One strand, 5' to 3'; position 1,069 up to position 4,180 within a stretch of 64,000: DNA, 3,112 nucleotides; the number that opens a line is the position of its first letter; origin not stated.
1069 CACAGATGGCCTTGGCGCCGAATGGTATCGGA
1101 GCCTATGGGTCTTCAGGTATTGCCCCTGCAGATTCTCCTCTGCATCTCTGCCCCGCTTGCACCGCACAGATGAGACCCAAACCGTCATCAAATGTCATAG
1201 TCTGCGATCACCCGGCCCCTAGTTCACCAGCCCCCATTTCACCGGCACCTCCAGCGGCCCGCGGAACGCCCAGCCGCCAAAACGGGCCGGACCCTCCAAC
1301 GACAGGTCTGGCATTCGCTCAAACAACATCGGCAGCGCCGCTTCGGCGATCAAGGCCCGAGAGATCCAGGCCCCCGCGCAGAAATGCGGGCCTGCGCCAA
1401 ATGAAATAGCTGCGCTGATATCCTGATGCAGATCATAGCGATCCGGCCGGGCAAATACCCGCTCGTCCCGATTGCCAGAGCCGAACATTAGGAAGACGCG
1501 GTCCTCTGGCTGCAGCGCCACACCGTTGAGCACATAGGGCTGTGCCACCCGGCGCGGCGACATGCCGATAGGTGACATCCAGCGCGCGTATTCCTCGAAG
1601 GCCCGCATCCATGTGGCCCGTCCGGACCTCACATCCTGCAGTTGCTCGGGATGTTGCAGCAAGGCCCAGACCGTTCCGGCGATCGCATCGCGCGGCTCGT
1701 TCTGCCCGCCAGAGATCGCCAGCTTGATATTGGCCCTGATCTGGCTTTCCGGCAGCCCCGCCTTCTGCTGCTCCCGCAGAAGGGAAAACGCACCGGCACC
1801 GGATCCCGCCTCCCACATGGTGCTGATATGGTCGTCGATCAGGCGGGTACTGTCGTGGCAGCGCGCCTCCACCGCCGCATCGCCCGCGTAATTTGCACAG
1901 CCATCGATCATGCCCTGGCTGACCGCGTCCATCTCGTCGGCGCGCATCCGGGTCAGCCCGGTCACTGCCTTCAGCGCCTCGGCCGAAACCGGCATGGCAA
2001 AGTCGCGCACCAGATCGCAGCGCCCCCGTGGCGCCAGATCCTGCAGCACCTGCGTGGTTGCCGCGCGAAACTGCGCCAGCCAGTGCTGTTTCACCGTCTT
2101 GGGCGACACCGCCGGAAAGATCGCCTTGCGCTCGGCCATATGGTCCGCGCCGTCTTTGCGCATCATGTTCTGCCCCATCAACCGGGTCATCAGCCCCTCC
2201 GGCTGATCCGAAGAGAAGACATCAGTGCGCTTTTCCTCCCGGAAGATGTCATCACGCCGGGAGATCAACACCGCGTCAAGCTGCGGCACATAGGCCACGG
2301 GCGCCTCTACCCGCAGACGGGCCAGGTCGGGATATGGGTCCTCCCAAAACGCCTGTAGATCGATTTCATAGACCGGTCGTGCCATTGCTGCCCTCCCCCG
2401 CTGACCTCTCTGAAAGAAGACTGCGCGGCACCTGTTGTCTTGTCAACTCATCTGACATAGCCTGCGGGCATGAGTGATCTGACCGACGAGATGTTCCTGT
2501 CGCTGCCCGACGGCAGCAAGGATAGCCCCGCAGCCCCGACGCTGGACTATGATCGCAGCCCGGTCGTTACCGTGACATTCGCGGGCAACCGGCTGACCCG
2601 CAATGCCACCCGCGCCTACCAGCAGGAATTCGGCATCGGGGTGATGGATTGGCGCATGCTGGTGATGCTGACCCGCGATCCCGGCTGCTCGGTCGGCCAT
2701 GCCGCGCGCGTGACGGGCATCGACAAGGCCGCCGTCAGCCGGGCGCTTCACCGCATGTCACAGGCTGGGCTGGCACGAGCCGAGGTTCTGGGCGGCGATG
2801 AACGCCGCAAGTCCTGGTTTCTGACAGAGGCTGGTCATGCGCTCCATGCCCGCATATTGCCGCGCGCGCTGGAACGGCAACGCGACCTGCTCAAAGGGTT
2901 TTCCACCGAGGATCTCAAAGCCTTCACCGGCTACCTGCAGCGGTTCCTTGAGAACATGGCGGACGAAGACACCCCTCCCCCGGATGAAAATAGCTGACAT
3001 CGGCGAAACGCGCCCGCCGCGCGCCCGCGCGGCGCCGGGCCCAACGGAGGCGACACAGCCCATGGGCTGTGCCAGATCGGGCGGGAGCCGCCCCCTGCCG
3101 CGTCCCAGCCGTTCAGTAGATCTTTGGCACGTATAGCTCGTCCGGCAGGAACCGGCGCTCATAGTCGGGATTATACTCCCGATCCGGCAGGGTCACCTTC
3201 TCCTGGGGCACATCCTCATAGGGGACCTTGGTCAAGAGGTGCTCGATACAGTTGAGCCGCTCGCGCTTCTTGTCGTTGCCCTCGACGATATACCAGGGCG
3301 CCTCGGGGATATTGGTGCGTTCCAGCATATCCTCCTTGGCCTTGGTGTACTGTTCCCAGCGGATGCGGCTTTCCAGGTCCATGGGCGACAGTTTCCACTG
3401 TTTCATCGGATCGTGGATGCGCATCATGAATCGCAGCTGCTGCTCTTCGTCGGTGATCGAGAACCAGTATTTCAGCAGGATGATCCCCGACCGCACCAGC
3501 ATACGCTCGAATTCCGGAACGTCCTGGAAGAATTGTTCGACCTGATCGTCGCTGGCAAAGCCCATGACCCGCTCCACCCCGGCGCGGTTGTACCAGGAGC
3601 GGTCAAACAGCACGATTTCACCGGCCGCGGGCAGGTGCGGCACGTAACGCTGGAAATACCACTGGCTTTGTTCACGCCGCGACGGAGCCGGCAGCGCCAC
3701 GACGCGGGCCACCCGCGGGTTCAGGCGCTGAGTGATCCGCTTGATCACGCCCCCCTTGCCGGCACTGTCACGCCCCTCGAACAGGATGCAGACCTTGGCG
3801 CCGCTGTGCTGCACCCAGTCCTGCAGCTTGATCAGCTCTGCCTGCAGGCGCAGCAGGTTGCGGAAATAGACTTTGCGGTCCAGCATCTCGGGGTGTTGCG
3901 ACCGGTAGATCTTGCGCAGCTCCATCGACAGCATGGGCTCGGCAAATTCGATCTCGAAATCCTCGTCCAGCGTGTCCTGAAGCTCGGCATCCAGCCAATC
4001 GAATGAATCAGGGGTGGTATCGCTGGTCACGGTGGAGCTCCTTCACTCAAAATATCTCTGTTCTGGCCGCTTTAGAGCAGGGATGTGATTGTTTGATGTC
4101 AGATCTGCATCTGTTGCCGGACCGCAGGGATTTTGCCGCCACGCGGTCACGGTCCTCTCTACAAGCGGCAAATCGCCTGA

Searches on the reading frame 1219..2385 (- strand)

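Call 65: search_protein_families(library=pfam, proteins=[window:1219-2385:-], max_evalue=0.00001)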
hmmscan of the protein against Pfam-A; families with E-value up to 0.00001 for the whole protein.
window:1219-2385:- (388 aa): 1 family
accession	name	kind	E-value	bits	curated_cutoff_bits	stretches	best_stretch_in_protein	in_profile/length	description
PF00067.27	p450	-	2.6e-08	33.5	22.8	1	264-343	329-418/462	Cytochrome P450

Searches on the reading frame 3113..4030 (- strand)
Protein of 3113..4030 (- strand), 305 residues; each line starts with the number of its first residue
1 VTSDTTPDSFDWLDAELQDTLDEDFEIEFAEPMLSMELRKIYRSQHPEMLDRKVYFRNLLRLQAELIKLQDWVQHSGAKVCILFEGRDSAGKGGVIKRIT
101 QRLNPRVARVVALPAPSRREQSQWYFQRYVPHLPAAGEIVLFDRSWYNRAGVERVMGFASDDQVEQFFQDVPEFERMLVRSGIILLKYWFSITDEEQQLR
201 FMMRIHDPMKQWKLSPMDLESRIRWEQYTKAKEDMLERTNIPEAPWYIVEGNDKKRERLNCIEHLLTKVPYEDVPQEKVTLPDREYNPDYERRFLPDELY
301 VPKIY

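Call 65: search_protein_families(library=pfam, proteins=[window:3113-4030:-], max_evalue=0.00001)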
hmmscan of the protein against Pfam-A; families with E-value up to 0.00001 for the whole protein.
window:3113-4030:- (305 aa): 1 family
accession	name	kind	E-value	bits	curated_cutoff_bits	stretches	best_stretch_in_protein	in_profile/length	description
PF03976.20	PPK2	-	8.5e-106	353.1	22.3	1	50-275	2-227/229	Polyphosphate kinase 2 (PPK2)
